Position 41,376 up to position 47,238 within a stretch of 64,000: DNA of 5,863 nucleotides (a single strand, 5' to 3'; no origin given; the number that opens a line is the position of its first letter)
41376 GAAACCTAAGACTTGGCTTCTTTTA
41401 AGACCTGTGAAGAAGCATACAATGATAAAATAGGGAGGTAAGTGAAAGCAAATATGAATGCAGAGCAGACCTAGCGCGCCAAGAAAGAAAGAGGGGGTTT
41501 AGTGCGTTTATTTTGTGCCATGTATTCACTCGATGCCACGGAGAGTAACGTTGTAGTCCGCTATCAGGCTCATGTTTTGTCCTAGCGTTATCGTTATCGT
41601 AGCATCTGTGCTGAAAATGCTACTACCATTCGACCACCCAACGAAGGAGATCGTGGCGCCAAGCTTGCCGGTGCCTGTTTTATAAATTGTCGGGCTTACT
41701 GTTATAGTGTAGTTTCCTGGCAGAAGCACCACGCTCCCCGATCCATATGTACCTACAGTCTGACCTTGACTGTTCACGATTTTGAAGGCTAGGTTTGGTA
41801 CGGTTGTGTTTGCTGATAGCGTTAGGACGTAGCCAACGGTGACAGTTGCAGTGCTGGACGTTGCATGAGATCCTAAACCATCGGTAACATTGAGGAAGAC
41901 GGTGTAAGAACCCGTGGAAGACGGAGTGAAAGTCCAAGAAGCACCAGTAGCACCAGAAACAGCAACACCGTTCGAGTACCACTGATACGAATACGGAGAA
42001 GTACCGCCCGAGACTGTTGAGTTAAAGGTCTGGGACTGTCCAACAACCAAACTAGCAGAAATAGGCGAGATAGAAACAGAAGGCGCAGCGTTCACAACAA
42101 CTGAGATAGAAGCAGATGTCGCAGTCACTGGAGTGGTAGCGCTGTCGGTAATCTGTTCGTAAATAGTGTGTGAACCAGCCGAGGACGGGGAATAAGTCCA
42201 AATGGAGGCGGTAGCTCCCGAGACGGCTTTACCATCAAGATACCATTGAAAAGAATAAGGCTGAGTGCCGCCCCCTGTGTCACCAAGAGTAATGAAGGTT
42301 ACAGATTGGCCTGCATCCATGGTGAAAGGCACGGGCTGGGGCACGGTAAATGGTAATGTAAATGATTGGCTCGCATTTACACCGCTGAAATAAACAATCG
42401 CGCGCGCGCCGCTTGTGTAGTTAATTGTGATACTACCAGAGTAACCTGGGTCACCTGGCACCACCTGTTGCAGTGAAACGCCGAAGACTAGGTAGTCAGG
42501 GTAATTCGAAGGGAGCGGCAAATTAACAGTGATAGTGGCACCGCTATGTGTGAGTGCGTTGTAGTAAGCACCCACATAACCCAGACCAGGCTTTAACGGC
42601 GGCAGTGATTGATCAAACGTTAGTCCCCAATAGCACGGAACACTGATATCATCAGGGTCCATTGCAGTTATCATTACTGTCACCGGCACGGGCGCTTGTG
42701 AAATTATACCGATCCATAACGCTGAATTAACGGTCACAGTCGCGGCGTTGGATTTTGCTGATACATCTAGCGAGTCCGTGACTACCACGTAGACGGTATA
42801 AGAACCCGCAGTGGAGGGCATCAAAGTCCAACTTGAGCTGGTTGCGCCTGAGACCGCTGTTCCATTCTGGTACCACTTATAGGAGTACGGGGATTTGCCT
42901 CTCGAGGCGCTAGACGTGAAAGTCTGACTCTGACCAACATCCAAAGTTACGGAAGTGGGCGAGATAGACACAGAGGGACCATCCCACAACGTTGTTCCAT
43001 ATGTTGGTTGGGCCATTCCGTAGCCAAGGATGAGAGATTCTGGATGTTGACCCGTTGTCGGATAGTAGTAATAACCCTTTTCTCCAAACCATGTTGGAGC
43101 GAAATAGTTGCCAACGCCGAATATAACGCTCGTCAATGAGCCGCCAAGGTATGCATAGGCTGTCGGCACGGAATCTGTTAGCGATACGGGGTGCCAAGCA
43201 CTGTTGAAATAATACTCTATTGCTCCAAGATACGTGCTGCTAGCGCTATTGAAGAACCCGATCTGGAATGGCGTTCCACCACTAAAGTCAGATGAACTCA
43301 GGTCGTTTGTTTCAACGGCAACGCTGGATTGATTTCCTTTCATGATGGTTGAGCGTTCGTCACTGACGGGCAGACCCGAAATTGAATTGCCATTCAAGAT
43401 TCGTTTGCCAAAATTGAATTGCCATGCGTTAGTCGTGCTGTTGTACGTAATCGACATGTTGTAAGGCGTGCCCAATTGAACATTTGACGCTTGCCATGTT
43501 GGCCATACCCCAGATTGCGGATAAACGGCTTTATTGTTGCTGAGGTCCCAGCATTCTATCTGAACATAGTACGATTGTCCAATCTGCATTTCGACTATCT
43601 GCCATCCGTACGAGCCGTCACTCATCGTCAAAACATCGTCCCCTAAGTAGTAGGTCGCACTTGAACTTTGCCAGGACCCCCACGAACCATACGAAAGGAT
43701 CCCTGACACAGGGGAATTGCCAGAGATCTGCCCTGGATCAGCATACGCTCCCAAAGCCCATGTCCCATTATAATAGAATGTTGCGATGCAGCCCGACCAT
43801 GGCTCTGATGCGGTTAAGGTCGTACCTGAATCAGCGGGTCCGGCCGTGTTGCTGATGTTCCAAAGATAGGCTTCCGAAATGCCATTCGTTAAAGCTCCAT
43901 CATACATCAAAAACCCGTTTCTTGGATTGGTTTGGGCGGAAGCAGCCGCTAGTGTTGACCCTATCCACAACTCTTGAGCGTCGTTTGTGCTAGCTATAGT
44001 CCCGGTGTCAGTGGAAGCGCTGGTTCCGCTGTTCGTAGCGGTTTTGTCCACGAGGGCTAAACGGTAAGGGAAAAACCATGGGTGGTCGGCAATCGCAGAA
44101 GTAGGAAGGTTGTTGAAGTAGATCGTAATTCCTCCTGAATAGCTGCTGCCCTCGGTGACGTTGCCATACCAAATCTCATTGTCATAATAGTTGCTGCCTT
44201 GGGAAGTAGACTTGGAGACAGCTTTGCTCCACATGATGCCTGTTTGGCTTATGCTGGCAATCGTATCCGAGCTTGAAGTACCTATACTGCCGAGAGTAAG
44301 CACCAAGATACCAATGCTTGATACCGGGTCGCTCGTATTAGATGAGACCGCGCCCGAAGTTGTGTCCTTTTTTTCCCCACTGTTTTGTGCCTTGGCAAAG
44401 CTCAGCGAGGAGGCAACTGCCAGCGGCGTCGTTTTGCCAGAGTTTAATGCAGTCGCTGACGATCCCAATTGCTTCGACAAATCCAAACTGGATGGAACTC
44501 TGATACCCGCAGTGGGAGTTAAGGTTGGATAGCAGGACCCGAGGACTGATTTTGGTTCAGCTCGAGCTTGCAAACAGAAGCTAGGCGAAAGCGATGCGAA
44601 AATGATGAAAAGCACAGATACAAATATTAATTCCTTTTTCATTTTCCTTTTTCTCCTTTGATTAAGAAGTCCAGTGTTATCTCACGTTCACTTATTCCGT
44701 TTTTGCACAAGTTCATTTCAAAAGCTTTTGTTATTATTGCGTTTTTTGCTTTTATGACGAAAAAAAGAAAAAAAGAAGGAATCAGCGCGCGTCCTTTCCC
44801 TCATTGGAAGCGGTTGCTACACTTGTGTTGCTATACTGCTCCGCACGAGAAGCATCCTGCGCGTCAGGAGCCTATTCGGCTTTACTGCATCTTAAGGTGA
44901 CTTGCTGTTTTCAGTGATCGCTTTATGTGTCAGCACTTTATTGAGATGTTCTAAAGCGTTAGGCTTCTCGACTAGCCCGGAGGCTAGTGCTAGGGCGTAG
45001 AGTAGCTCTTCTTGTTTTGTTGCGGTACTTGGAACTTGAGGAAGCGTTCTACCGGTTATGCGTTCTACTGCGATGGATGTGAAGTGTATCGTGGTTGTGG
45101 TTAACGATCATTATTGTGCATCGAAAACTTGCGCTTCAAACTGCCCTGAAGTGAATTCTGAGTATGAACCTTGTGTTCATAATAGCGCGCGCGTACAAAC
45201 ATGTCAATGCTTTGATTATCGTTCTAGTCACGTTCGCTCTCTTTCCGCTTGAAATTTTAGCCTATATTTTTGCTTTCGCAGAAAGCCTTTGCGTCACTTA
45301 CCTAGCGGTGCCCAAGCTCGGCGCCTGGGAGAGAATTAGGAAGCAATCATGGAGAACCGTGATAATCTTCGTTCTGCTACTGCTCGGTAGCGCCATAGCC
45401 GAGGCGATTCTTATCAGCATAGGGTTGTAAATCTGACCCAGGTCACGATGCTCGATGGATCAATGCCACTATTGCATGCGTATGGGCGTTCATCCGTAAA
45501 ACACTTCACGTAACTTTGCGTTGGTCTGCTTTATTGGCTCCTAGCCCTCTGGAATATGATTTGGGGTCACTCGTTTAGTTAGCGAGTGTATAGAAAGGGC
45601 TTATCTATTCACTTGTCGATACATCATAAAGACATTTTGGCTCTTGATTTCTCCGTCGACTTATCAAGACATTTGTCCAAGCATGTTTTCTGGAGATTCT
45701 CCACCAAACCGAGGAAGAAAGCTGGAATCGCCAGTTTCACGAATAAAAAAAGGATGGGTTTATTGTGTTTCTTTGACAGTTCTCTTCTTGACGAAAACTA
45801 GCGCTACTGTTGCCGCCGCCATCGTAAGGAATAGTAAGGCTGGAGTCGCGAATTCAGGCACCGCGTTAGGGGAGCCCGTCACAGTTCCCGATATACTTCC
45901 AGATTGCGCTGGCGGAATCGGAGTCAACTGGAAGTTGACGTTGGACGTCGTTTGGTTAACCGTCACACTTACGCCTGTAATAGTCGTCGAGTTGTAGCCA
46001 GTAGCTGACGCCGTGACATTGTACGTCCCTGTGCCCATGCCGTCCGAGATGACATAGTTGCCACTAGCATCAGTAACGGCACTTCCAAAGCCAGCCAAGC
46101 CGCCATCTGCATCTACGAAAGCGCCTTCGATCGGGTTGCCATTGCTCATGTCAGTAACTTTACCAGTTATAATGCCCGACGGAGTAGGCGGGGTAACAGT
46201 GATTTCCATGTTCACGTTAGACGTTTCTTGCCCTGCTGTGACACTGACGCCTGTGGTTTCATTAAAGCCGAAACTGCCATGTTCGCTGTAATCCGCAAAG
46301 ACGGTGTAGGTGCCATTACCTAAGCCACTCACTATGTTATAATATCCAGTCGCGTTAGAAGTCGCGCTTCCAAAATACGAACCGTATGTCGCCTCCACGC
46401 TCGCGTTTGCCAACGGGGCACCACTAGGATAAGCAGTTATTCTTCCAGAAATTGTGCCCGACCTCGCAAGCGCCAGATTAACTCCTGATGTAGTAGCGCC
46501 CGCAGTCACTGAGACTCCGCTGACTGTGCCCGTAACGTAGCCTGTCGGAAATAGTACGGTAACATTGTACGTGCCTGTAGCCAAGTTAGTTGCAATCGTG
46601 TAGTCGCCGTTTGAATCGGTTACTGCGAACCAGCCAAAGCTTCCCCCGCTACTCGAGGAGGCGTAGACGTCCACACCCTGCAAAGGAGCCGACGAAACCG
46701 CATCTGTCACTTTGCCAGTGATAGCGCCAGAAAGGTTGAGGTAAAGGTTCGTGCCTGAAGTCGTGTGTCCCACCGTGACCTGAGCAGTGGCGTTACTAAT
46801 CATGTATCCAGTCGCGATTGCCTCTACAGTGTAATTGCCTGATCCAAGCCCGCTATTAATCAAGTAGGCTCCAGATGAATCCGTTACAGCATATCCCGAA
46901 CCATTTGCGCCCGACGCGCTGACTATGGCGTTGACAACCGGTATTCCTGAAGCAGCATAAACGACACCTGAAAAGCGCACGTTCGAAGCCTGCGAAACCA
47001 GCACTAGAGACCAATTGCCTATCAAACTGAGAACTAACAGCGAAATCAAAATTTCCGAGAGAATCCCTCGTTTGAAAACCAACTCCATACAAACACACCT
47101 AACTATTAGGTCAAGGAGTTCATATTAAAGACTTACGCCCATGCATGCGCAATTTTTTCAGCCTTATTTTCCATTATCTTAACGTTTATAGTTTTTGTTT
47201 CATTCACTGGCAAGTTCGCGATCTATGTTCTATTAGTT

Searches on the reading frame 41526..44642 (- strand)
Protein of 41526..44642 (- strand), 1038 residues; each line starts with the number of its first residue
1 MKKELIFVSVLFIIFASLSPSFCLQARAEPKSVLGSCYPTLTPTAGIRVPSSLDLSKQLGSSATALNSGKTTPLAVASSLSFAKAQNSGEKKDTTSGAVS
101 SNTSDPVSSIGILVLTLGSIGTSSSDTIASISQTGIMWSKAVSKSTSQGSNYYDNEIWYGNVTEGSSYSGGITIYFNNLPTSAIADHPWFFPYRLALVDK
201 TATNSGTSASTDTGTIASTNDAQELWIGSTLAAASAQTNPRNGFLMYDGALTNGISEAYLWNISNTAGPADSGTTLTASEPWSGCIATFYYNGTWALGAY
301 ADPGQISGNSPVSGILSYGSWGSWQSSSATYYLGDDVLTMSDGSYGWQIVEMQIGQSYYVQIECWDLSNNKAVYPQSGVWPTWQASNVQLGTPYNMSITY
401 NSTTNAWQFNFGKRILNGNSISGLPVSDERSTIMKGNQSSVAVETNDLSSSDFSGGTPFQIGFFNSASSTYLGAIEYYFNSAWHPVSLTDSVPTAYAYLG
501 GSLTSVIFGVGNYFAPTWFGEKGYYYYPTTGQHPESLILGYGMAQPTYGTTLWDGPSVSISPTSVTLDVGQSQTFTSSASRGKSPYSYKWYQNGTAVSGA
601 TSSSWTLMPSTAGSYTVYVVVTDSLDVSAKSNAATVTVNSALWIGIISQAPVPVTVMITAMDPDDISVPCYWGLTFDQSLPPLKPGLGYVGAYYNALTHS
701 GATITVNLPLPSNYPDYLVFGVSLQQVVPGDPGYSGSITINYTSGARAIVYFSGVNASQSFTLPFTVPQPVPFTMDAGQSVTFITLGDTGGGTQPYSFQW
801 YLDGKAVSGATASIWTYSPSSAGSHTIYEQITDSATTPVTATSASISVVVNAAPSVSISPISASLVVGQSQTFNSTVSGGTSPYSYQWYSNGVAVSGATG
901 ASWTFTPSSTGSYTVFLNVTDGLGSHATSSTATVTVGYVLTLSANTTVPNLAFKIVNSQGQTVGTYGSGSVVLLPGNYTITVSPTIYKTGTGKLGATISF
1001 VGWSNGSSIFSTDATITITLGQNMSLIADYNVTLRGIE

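Call 10: search_protein_families(library=ncbifam, proteins=[window:41526-44642:-], max_evalue=0.00001)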
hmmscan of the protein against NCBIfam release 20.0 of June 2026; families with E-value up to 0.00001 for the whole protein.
window:41526-44642:- (1038 aa): 0 families

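Call 81: search_protein_families(library=pfam, proteins=[window:41526-44642:-], max_evalue=0.00001)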
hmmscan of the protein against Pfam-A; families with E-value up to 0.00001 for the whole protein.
window:41526-44642:- (1038 aa): 4 families
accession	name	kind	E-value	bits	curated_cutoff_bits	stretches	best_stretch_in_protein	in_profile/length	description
PF13927.12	Ig_3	-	6.3e-14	52.7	30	0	556-617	2-74/78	Immunoglobulin domain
PF06832.18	BiPBP_C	-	7.8e-12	45.4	26.8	0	570-620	30-79/90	Penicillin-Binding Protein C-terminus Family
PF00801.26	PKD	-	1.6e-08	34.9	23.5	0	857-934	3-80/80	PKD domain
PF13895.12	Ig_2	-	2.8e-07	31.1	27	0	559-638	3-79/79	Immunoglobulin domain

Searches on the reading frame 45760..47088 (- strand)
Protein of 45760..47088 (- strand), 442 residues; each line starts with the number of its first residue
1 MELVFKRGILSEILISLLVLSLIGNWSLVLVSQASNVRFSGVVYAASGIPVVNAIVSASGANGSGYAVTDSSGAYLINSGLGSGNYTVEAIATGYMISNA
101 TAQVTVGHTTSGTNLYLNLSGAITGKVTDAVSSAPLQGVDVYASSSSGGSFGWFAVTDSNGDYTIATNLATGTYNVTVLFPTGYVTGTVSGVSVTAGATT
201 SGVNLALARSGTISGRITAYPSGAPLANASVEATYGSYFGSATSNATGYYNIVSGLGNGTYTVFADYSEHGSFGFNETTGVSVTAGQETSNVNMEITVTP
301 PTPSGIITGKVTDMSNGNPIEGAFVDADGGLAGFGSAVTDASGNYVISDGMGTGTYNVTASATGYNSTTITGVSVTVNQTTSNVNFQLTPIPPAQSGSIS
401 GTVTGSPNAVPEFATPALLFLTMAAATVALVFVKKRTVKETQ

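Call 10: search_protein_families(library=ncbifam, proteins=[window:45760-47088:-], max_evalue=0.00001)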
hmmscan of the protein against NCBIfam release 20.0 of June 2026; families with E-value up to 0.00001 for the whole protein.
window:45760-47088:- (442 aa): 1 family
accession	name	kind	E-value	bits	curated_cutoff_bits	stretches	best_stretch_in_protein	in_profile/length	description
NF052345.1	S_layer_anammox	exception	4.2e-19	67.5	1400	1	281-415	1290-1415/1596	Kustd1514 family S-layer glycoprotein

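Call 81: search_protein_families(library=pfam, proteins=[window:45760-47088:-], max_evalue=0.00001)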
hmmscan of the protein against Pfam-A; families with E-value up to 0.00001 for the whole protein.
window:45760-47088:- (442 aa): 3 families
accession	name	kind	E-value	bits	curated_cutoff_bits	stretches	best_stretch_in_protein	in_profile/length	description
PF13620.12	CarboxypepD_reg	-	1.8e-45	153.6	32.3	4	307-389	2-82/82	Carboxypeptidase regulatory-like domain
PF13715.12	CarbopepD_reg_2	-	2.1e-20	73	32.2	2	307-389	1-77/88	CarboxypepD_reg-like domain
PF17802.7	SpaA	-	4.6e-07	30.4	23.1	0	122-197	2-79/91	Prealbumin-like fold domain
